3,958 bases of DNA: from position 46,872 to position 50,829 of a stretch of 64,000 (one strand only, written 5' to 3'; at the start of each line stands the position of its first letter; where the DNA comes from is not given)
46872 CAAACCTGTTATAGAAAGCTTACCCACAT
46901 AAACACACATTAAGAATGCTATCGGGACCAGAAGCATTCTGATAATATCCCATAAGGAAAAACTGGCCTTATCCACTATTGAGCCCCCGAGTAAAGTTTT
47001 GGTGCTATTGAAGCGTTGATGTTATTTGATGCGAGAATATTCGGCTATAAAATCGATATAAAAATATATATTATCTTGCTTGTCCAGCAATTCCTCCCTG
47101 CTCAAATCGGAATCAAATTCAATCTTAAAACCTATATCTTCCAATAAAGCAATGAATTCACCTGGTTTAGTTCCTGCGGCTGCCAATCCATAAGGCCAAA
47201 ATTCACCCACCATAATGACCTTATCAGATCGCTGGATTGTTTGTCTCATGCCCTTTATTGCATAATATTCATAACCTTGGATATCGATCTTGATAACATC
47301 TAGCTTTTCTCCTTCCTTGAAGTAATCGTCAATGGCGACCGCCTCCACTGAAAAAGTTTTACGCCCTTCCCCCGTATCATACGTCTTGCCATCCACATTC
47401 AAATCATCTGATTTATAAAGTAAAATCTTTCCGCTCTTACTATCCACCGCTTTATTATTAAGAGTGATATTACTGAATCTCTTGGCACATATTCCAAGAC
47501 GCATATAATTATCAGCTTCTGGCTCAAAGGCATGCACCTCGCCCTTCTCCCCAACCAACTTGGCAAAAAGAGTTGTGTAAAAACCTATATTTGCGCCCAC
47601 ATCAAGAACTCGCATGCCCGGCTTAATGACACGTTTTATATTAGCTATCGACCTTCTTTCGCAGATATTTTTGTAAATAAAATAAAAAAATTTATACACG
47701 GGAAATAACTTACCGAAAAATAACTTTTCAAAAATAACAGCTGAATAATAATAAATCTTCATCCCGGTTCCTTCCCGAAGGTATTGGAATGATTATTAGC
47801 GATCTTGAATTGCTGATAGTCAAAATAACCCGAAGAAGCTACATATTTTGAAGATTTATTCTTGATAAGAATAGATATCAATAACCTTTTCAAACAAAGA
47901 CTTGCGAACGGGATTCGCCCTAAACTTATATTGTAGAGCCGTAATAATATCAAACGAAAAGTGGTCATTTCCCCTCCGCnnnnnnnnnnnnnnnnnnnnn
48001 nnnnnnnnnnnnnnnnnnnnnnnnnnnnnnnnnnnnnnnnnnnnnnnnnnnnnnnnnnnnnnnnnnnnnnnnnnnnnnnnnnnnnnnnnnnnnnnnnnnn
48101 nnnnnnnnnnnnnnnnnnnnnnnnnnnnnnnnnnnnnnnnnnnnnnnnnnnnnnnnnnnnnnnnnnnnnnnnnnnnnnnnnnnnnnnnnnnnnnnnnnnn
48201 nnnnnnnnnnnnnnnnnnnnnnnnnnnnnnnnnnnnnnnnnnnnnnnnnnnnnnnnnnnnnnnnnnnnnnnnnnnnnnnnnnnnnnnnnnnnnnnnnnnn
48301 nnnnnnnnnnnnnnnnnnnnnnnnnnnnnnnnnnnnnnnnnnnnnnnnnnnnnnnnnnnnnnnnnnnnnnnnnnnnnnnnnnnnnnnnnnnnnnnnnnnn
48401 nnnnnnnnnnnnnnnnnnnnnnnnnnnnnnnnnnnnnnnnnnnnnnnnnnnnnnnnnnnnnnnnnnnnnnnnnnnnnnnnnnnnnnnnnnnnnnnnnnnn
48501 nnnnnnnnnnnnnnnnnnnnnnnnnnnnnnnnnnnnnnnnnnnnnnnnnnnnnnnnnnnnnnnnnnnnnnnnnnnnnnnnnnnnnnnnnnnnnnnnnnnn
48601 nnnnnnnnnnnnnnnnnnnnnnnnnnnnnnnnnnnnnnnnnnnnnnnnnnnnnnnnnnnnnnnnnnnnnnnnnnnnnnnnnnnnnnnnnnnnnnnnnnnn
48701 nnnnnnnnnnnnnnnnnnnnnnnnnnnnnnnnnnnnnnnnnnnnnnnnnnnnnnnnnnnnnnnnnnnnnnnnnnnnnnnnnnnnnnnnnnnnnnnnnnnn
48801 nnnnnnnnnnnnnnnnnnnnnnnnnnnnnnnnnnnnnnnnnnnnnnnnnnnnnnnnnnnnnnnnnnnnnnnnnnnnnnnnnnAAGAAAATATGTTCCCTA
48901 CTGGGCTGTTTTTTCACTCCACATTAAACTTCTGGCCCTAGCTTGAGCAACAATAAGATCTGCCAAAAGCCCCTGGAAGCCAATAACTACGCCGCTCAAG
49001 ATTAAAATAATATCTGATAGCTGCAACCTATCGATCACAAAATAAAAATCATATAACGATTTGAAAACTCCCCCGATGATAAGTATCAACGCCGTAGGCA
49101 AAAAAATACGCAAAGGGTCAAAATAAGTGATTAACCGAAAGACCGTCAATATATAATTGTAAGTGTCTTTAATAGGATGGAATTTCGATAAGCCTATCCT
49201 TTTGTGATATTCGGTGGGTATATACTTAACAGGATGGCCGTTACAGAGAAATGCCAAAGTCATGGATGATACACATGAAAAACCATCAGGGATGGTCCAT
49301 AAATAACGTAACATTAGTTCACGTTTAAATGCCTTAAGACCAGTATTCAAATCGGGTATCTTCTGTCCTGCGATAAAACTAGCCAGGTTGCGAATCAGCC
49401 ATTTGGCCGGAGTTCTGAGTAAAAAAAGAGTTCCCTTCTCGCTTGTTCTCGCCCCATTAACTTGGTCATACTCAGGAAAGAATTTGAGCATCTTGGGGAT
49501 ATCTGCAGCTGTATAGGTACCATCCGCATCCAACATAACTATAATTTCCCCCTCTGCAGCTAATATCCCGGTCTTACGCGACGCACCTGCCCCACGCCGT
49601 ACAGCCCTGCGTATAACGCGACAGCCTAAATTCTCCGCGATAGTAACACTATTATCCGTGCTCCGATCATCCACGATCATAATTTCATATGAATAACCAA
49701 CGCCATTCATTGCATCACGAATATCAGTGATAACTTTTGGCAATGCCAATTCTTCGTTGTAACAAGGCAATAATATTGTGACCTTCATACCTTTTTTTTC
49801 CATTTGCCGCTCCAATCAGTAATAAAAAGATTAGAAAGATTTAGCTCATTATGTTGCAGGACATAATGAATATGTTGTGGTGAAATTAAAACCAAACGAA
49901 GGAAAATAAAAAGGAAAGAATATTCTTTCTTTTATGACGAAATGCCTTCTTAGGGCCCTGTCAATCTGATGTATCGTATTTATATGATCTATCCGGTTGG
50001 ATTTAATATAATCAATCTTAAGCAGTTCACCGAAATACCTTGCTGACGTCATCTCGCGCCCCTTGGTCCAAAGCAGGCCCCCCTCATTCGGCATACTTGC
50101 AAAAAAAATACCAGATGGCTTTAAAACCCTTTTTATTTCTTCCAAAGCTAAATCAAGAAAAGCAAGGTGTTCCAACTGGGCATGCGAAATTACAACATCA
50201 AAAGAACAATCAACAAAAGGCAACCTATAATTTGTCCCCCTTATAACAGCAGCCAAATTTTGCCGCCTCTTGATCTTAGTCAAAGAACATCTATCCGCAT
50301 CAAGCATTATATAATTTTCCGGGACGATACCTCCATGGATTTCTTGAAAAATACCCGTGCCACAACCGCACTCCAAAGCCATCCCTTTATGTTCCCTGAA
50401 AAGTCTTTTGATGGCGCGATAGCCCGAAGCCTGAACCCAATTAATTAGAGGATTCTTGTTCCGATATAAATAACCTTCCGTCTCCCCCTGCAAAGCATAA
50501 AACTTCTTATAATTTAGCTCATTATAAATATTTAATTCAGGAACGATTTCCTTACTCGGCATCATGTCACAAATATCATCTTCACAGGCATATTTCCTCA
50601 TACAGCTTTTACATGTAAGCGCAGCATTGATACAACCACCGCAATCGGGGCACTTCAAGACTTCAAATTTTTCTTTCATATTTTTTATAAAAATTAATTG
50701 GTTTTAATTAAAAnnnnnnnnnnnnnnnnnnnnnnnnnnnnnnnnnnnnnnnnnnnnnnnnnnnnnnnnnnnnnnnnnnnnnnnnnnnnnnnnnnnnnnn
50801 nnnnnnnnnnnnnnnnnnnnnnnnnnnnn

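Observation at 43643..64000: GT-C-dense glycan island with a polyprenyl-phosphate GT2 but no recognisable Wzx/Wzy/ABC or initiating transferase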

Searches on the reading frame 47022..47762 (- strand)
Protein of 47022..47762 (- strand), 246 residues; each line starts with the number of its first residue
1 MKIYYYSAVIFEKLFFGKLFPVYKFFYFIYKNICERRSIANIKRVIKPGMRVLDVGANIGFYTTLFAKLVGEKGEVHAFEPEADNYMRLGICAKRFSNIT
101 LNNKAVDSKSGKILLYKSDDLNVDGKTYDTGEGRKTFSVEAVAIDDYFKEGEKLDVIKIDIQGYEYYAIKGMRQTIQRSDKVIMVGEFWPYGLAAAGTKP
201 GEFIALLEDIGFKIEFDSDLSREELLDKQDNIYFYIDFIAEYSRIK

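Call 5: search_protein_families(library=pfam, proteins=[window:47022-47762:-], max_evalue=0.01)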
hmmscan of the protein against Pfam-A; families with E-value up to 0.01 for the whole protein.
window:47022-47762:- (246 aa): 3 families
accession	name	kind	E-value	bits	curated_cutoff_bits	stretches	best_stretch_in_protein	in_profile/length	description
PF05050.19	Methyltransf_21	-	8.7e-21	75.2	22.7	1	54-213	1-172/173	Methyltransferase FkbM domain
PF01135.25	PCMT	-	8.9e-05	22.8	20.3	1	46-80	71-105/210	Protein-L-isoaspartate(D-aspartate) O-methyltransferase (PCMT)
PF13847.12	Methyltransf_31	-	0.0013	18.8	27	1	46-80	1-35/145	Methyltransferase domain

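Call 8: search_protein_families(library=ncbifam, proteins=[window:47022-47762:-], max_evalue=0.01)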
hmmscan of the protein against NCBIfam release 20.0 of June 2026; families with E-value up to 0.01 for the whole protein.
window:47022-47762:- (246 aa): 11 families
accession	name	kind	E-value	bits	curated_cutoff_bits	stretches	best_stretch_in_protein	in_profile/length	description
TIGR01444.1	fkbM_fam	subfamily_domain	4.2e-28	98.6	37.7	1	52-185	2-140/143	FkbM family methyltransferase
TIGR04364.1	methyltran_FxLD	equivalog_domain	4.4e-06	26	320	1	46-79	80-112/394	methyltransferase, FxLD system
TIGR00438.1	rrmJ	equivalog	0.0003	20.4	300.15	1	39-79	23-63/188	23S rRNA (uridine(2552)-2'-O)-methyltransferase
NF010549.0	PRK13942.1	equivalog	0.00049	19.6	282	1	46-80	75-109/215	protein-L-isoaspartate O-methyltransferase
NF008390.0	PRK11188.1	equivalog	0.00059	19.5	269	1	39-78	42-81/209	23S rRNA (uridine(2552)-2'-O)-methyltransferase RlmE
NF001240.0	PRK00216.1-1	equivalog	0.00065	18.8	378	1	45-79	60-94/251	bifunctional demethylmenaquinone methyltransferase/2-methoxy-6-polyprenyl-1,4-benzoquinol methylase UbiE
TIGR00080.1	pimt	equivalog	0.001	19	159.05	1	46-80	75-109/216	protein-L-isoaspartate O-methyltransferase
NF001556.0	PRK00377.1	equivalog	0.0021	17.9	238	1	35-87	27-79/198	cobalt-precorrin-6Y C(15)-methyltransferase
NF010550.0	PRK13943.1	equivalog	0.0021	17.3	359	1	47-81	79-113/322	protein-L-isoaspartate O-methyltransferase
NF011493.0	PRK14901.1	equivalog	0.0021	16.9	540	1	47-110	253-316/447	16S rRNA (cytosine(967)-C(5))-methyltransferase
NF047649.1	MTase_UXPK_star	exception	0.0062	15.6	460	0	46-79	75-108/283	methyltransferase/UXPK-star double selenoprotein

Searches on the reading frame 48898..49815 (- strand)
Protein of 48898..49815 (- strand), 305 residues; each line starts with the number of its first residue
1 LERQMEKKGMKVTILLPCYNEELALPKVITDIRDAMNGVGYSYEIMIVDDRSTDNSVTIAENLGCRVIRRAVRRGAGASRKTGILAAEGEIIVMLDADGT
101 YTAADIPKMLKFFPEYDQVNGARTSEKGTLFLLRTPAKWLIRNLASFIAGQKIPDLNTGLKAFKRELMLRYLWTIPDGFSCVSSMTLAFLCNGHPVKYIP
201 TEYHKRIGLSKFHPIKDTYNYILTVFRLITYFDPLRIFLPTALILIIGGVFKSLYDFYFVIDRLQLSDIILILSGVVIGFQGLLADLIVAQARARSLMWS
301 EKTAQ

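Call 5: search_protein_families(library=pfam, proteins=[window:48898-49815:-], max_evalue=0.01)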
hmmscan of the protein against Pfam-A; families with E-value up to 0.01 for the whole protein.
window:48898-49815:- (305 aa): 3 families
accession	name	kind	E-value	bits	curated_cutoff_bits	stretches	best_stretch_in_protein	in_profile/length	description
PF00535.33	Glycos_transf_2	-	2.1e-27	96.5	23.3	1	13-168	1-164/168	Glycosyl transferase family 2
PF13641.12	Glyco_tranf_2_3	-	0.0066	16.9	27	1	12-125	3-122/230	Glycosyltransferase like family 2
PF10111.15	Glyco_tranf_2_2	-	0.0081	16.1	27.3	0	42-112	29-105/276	Glycosyltransferase like family 2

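Call 8: search_protein_families(library=ncbifam, proteins=[window:48898-49815:-], max_evalue=0.01)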
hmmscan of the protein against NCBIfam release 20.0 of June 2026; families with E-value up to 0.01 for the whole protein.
window:48898-49815:- (305 aa): 18 families
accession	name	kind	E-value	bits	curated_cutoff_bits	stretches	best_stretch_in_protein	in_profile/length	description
TIGR04182.1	glyco_TIGR04182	equivalog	1e-36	126.9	325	1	11-293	1-287/293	S-layer glycoprotein N-glycosyltransferase AglJ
NF041391.1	DPhHxTase_Halo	equivalog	2.3e-26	92.1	375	1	18-220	3-200/213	dolichyl-phosphate hexose transferase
NF007986.1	PRK10714.1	equivalog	1.1e-16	60.7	529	1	10-172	6-173/316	undecaprenyl-phosphate 4-deoxy-4-formamido-L-arabinose transferase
NF058614.1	PPMAGASynPpgS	equivalog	3.1e-13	49.7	370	1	12-168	2-162/226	polyprenyl-phospho-N-acetylgalactosaminyl synthase PpgS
NF010496.0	PRK13915.1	equivalog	2.2e-12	46.7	262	1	6-100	27-128/307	glucosyl-3-phosphoglycerate synthase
NF047588.1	GlcsyltransPgfSStrep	equivalog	1.6e-11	44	500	1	10-251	1-242/308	glycosyltransferase PgfS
TIGR04283.1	glyco_like_mftF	equivalog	2.4e-11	43.6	182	1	13-113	2-97/221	TIGR04283 family arsenosugar biosynthesis glycosyltransferase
NF038302.1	EPS_HpsE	equivalog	7.8e-11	41.5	300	1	11-131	2-128/307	hormogonium polysaccharide biosynthesis glycosyltransferase HpsE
TIGR03965.1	mycofact_glyco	equivalog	5.3e-10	38.7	280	1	9-103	73-169/467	mycofactocin biosynthesis glycosyltransferase MftF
NF007482.0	PRK10073.1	equivalog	5.2e-09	35.6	423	1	6-102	2-99/334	glycosyltransferase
TIGR03937.1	PgaC_IcaA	equivalog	6.2e-09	35.3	422.3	1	7-117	42-154/407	poly-beta-1,6-N-acetyl-D-glucosamine synthase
NF041875.1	EPS_EpsD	equivalog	2.2e-08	33.9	370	1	13-100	2-91/325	exopolysaccharide biosynthesis glycosyltransferase EpsD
NF047683.1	TeichurnBiosyTuaG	equivalog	3.2e-08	33.5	400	1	5-115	1-113/252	teichuronic acid biosynthesis protein TuaG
TIGR03111.1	glyc2_xrt_Gpos1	hypoth_equivalog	1.5e-07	30.6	363.95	1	6-120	45-163/439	TIGR03111 family XrtG-associated glycosyltransferase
NF008558.0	PRK11498.1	equivalog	0.00031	18.8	992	1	11-103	274-367/872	UDP-forming cellulose synthase catalytic subunit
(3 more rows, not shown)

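Call 54: search_solved_structures(query=window:48898-49815:-, max_evalue=0.001)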
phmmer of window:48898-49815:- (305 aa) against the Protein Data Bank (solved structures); distinct sequences matched with E-value up to 0.001: 25.
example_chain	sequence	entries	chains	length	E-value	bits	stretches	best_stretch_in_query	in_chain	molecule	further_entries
9hwj_A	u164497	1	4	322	1.3e-14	57.5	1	10-250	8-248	Undecaprenyl-phosphate 4-deoxy-4-formamido-L-arabinose transferase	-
9bhc_C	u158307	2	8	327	9.1e-14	54.7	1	11-254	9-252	Undecaprenyl-phosphate 4-deoxy-4-formamido-L-arabinose transferase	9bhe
8vxh_A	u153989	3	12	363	1.2e-13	54.3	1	11-254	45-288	Undecaprenyl-phosphate 4-deoxy-4-formamido-L-arabinose transferase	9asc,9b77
5mlz_A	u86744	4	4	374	2.2e-12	50.2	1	8-235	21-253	Dolichol monophosphate mannose synthase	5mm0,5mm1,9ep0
6p61_A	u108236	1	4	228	1.2e-07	34.7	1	7-117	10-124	Glycosyltransferase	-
4y6n_A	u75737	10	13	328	1.5e-05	27.7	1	4-98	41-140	Glucosyl-3-phosphoglycerate synthase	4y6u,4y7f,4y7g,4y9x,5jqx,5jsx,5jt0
3e25_A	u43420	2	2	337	1.6e-05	27.6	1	4-98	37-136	Putative uncharacterized protein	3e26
4ddz_A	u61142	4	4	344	1.7e-05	27.5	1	4-98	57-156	GLUCOSYL-3-PHOSPHOGLYCERATE SYNTHASE (GpgS) | Glucosyl-3-phosphoglycerate synthase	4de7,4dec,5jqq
5ekp_C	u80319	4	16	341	2.1e-05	27.3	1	10-159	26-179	Uncharacterized glycosyltransferase sll0501 | Glycosyltransferase sll0501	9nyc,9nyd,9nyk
9nye_A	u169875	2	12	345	2.1e-05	27.2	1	10-159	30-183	Glycosyltransferase sll0501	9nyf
5eke_A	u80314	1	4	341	2.2e-05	27.2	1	10-159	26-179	Uncharacterized glycosyltransferase sll0501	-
7pdo_A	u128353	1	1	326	4.2e-05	26.3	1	4-98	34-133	Glucosyl-3-phosphoglycerate synthase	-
7p5l_A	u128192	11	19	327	4.3e-05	26.3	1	4-98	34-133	Glucosyl-3-phosphoglycerate synthase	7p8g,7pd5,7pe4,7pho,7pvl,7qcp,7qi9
5tze_C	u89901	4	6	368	6.3e-05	25.7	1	10-113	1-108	Glycosyl transferase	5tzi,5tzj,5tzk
6yv7_B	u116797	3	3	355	6.3e-05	25.7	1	11-106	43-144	Glycosyl transferase, family 2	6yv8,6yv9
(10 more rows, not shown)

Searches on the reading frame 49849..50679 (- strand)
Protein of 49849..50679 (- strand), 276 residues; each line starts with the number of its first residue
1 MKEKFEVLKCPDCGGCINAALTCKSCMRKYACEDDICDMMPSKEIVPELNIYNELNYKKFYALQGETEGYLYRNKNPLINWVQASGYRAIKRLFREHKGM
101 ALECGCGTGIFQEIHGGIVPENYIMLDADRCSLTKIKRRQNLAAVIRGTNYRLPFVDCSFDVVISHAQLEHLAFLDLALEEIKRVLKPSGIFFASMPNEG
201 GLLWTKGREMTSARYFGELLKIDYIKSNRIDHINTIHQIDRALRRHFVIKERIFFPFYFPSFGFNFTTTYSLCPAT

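Call 5: search_protein_families(library=pfam, proteins=[window:49849-50679:-], max_evalue=0.01)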
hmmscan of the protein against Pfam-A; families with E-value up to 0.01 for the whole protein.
window:49849-50679:- (276 aa): 5 families
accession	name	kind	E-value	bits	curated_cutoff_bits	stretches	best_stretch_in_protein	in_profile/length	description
PF08241.18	Methyltransf_11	-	1.8e-15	57.8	21.2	1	102-193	1-94/95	Methyltransferase domain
PF13649.12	Methyltransf_25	-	5.8e-11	43.4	27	1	102-190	2-97/97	Methyltransferase domain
PF13847.12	Methyltransf_31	-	2.7e-09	37.3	27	1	101-198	7-113/145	Methyltransferase domain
PF13489.12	Methyltransf_23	-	4.7e-08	33.4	27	1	88-212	11-134/164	Methyltransferase domain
PF08242.18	Methyltransf_12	-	3e-07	31.5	30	1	102-192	1-98/98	Methyltransferase domain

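Call 8: search_protein_families(library=ncbifam, proteins=[window:49849-50679:-], max_evalue=0.01)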
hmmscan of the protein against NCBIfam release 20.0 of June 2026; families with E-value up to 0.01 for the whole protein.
window:49849-50679:- (276 aa): 22 families
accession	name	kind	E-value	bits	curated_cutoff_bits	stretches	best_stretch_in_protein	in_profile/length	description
TIGR02072.1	BioC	equivalog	7.5e-11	42.3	184.95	1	97-200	34-138/244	malonyl-ACP O-methyltransferase BioC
NF045823.1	PthPhpthDimycoMt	equivalog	1.5e-09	37.5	300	1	102-193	73-165/256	phthiotriol/phenolphthiotriol dimycocerosates methyltransferase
NF045667.1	MTase_DVU1556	equivalog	5e-09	35.9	155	1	88-194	13-119/213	DVU_1556 family methyltransferase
NF045825.1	FAmtase_mtf2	equivalog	3e-07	29.9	400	1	102-193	63-157/248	fatty-acid O-methyltransferase Mtf2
NF047649.1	MTase_UXPK_star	exception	7.4e-06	25.2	460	1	124-193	113-180/283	methyltransferase/UXPK-star double selenoprotein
NF045649.1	2X_seleno_MduS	exception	2.4e-05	23.5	380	1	137-211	87-164/338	methyltransferase domain-containing selenoprotein MduS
TIGR01934.1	MenG_MenH_UbiE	subfamily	2.9e-05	23.5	158.35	1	89-193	31-140/223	ubiquinone/menaquinone biosynthesis methyltransferase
NF052510.1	methyltran_MpqE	exception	4.1e-05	23.1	335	1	122-192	80-149/234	methyl-plastoquinone biosynthesis methyltransferase MpqE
NF007610.0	PRK10258.1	equivalog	7.5e-05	22.2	342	1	96-192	41-136/251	malonyl-ACP O-methyltransferase BioC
NF001241.0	PRK00216.1-2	equivalog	8.6e-05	22.3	327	1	129-191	82-144/231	demethylmenaquinone methyltransferase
NF041537.1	ArsM_AhpD_UU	exception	0.00031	19.6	510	1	146-192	132-178/345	arsenite methyltransferase/AhpD domain selenoprotein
NF001242.0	PRK00216.1-3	equivalog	0.00032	20.2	351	1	120-192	102-173/258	bifunctional demethylmenaquinone methyltransferase/2-methoxy-6-polyprenyl-1,4-benzoquinol methylase UbiE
NF041536.1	ArsM_DUF2284_UU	exception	0.00044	18.7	575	1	144-193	130-179/459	arsenite methyltransferase/DUF2284 domain selenoprotein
NF004452.0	PRK05785.1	equivalog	0.00051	19.6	207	1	96-187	50-138/228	hypothetical protein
NF040539.1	AST_met_ArsM_2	exception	0.0011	18.8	240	1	147-193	116-162/262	putative arsinothricin biosynthesis methyltransferase ArsM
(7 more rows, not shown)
